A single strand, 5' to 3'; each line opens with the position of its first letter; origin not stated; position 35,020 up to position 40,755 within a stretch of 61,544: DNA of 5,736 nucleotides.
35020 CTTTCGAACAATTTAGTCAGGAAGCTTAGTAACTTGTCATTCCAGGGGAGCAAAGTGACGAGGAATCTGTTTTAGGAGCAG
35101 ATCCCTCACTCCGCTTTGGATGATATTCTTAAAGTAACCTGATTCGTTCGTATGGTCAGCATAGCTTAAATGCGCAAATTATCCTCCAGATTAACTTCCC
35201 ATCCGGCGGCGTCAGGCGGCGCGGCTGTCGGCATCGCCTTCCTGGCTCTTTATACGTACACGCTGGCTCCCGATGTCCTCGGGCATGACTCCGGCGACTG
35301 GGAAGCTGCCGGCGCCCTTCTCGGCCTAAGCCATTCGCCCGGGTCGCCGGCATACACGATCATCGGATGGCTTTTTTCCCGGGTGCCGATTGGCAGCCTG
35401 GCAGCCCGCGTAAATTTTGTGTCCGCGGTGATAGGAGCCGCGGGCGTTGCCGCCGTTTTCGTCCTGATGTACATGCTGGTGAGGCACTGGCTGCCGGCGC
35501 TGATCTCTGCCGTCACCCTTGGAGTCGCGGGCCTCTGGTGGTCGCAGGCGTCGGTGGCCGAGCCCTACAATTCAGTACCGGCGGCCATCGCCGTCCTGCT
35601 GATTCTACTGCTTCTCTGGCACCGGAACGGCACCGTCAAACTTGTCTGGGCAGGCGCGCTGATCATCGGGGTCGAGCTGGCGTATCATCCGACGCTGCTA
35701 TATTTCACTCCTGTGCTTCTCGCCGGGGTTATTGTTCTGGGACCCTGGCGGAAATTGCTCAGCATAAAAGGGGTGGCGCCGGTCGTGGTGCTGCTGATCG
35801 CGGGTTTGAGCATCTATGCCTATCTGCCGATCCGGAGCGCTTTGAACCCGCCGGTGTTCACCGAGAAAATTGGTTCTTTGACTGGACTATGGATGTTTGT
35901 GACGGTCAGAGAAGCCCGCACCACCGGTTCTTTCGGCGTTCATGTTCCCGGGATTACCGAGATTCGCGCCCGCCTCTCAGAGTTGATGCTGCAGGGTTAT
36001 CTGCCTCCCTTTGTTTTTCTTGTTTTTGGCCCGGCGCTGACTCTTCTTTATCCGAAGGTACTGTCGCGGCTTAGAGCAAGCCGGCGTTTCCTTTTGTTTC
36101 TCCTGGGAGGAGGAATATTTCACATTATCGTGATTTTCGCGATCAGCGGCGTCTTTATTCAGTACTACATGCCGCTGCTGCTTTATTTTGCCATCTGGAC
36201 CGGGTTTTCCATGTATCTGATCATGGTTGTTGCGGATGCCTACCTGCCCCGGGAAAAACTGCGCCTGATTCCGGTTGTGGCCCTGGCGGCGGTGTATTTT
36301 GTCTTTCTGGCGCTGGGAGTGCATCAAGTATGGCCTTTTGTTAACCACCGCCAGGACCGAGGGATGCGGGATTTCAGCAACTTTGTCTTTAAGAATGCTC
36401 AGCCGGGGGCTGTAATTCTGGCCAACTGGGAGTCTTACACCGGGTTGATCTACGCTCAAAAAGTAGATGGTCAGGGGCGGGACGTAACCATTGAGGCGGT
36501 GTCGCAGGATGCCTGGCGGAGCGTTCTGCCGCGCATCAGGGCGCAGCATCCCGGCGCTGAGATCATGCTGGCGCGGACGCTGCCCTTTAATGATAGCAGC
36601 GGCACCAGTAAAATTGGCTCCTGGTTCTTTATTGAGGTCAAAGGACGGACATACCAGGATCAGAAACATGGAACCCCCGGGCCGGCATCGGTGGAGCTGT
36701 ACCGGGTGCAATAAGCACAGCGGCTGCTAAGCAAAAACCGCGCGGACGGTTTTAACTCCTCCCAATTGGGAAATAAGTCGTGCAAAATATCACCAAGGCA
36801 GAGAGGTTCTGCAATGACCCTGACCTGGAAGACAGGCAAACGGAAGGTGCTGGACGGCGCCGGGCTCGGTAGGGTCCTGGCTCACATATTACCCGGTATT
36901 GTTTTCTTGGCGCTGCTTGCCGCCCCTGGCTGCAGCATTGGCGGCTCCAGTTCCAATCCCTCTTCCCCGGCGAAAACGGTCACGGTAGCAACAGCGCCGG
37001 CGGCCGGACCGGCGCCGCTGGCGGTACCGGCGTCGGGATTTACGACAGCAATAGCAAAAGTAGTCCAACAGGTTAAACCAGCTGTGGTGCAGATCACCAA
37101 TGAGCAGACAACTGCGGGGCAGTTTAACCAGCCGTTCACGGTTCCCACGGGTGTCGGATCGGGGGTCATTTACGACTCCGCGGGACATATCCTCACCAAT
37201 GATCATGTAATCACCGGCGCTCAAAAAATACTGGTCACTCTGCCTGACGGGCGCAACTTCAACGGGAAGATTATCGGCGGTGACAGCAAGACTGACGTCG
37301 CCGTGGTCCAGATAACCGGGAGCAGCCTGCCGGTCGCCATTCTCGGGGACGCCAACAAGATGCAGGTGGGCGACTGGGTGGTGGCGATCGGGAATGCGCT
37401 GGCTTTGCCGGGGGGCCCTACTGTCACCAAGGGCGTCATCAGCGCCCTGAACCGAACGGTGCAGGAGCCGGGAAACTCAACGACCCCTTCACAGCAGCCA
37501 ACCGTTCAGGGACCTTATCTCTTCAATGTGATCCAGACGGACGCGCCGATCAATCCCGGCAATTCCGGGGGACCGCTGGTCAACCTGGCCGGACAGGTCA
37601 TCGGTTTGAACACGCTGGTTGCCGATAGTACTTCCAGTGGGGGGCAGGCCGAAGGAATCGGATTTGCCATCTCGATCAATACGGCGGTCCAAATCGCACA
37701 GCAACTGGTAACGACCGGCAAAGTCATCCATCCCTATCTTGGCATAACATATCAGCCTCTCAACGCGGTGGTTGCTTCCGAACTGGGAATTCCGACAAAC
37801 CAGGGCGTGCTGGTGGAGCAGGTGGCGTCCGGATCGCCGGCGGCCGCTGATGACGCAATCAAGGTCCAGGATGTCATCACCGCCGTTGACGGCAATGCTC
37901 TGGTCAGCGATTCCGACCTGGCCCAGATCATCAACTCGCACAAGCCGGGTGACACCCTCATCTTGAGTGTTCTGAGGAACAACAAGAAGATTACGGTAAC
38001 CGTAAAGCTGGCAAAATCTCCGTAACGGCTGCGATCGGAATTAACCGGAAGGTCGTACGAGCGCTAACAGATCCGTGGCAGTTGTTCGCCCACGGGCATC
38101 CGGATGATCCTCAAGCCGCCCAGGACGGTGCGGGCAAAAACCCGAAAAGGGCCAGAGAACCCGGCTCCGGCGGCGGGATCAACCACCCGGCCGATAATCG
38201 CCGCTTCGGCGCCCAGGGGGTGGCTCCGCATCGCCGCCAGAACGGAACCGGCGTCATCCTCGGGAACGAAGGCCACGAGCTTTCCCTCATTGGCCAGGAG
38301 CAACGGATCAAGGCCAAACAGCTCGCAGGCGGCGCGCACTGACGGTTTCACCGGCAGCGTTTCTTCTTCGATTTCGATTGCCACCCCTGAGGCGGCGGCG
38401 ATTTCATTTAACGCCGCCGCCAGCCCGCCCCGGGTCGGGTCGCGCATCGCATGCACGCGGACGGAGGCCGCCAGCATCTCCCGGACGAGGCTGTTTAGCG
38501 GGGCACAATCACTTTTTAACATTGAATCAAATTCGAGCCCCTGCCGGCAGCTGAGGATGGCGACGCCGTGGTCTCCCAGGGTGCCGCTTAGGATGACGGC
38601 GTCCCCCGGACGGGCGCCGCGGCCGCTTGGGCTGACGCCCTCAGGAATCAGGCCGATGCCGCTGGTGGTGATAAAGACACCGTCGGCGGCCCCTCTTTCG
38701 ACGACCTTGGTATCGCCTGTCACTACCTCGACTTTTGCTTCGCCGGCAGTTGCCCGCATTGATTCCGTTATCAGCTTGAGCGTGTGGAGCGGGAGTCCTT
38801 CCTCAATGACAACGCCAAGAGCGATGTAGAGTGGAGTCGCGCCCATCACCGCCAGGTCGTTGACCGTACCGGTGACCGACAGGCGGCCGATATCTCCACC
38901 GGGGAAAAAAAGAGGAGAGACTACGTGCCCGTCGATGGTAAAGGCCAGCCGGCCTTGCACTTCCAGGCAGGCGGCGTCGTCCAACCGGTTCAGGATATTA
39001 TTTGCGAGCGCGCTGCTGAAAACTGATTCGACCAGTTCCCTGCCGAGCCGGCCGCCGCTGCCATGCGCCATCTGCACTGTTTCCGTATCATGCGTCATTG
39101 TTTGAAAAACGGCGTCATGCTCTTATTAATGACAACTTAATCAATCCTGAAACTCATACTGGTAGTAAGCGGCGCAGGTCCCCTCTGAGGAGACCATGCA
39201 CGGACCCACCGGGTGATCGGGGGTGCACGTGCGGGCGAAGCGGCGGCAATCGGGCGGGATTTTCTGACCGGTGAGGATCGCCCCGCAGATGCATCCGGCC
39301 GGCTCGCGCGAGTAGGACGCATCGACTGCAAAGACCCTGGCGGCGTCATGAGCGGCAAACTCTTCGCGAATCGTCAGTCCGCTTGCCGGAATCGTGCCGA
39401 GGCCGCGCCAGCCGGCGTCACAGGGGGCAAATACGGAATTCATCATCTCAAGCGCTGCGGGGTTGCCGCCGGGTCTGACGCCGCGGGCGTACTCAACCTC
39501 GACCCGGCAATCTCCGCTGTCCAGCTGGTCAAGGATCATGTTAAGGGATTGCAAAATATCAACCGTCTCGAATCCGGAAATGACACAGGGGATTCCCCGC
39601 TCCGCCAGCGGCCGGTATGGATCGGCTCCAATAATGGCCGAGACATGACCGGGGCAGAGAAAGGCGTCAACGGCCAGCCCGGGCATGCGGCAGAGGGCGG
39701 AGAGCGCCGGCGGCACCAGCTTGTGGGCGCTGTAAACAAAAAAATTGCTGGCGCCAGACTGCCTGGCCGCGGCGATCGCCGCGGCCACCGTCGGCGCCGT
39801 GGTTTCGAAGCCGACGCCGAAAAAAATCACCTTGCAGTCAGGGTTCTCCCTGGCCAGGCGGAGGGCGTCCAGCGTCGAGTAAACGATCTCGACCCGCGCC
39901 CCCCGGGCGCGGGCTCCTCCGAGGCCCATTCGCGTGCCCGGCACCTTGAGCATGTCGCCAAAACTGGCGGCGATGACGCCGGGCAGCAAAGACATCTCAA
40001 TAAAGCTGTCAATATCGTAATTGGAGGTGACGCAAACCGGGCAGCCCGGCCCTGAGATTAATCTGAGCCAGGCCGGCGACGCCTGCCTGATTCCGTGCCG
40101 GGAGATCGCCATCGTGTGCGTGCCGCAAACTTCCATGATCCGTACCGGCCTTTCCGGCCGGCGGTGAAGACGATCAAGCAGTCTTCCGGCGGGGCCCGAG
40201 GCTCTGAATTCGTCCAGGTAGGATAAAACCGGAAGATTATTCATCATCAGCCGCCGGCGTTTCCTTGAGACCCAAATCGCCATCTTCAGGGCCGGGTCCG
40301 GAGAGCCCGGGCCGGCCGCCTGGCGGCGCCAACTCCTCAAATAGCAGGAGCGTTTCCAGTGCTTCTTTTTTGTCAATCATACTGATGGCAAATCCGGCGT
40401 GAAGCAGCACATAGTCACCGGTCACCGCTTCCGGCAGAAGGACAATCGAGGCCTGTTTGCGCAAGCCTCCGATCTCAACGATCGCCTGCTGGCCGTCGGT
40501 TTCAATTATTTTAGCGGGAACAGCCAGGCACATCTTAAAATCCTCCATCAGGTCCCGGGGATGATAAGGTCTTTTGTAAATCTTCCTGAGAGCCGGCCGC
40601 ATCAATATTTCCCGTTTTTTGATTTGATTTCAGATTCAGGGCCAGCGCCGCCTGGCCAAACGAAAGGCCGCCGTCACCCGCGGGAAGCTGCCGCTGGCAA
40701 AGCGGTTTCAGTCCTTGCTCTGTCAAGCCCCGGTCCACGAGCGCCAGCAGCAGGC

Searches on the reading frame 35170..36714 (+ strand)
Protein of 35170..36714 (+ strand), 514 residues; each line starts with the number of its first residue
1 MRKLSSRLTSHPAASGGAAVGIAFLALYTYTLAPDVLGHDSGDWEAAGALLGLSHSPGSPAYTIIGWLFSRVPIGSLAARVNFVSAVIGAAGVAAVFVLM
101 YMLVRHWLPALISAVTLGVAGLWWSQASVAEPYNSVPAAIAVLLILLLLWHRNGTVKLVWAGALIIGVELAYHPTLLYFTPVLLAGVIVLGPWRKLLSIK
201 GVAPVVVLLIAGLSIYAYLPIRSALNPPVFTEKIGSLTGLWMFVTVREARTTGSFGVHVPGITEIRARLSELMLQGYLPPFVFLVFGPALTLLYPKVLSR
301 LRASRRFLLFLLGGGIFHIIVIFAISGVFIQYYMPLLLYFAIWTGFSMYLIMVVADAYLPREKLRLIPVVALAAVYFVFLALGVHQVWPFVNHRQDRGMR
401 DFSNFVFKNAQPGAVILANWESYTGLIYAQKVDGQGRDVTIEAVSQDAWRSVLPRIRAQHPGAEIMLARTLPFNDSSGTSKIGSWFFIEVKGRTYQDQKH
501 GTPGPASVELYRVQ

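Call 59: search_protein_families(library=pfam, proteins=[window:35170-36714:+], max_evalue=0.00001)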
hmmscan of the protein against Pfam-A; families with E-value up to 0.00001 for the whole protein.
window:35170-36714:+ (514 aa): 1 family
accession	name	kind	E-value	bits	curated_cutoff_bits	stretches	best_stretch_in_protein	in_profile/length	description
PF11028.14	TMEM260-like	-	8.1e-16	58.7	24.2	1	40-188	1-171/179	Protein O-mannosyl-transferase TMEM260-like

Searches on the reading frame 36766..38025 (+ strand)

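Call 59: search_protein_families(library=pfam, proteins=[window:36766-38025:+], max_evalue=0.00001)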
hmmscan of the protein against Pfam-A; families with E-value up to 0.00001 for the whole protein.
window:36766-38025:+ (419 aa): 5 families
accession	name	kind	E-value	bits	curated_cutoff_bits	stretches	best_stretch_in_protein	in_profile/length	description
PF13365.12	Trypsin_2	-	1.4e-31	110.6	27.6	1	131-281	1-144/144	Trypsin-like peptidase domain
PF13180.12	PDZ_2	-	9e-18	64.8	27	1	323-415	1-80/80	PDZ domain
PF00089.32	Trypsin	-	6.1e-13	49.5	20.6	1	115-307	7-216/220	Trypsin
PF17820.7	PDZ_6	-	1.3e-07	31.7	27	1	350-397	2-48/54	PDZ domain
PF00595.29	PDZ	-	3.4e-06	27.8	23.2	1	325-402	12-80/81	PDZ domain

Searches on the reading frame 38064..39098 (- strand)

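Call 59: search_protein_families(library=pfam, proteins=[window:38064-39098:-], max_evalue=0.00001)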
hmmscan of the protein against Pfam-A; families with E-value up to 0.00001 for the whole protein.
window:38064-39098:- (344 aa): 2 families
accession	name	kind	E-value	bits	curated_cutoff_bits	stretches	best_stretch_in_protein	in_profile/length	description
PF02769.27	AIRS_C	-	6.7e-33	114.5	23.1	1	163-308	1-148/156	AIR synthase related protein, C-terminal domain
PF00586.29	AIRS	-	8.9e-22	78.1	24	1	40-151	2-112/112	AIR synthase related protein, N-terminal domain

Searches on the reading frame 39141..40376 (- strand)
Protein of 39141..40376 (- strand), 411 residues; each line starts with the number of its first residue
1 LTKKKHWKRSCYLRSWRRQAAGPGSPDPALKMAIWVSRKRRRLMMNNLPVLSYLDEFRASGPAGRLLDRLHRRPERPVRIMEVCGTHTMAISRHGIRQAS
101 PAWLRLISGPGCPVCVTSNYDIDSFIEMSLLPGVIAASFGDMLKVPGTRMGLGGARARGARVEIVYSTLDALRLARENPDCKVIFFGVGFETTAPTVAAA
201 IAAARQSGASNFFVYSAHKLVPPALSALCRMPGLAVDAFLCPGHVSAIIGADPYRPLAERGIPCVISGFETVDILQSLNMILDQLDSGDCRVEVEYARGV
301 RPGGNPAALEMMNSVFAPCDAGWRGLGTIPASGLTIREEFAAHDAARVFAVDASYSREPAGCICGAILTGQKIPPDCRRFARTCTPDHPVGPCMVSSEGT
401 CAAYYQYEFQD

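Call 59: search_protein_families(library=pfam, proteins=[window:39141-40376:-], max_evalue=0.00001)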
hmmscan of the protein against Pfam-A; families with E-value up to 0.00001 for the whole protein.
window:39141-40376:- (411 aa): 1 family
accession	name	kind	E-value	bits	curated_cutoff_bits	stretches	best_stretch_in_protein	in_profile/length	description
PF01924.21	HypD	-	1.6e-139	465.4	25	1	67-408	7-351/351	Hydrogenase formation hypA family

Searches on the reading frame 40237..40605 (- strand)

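Call 59: search_protein_families(library=pfam, proteins=[window:40237-40605:-], max_evalue=0.00001)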
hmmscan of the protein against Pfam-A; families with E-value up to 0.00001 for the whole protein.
window:40237-40605:- (122 aa): 1 family
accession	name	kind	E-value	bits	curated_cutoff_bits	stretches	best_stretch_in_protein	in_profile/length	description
PF01455.23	HupF_HypC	-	4.4e-25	88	28.5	1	25-88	1-64/65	HupF/HypC family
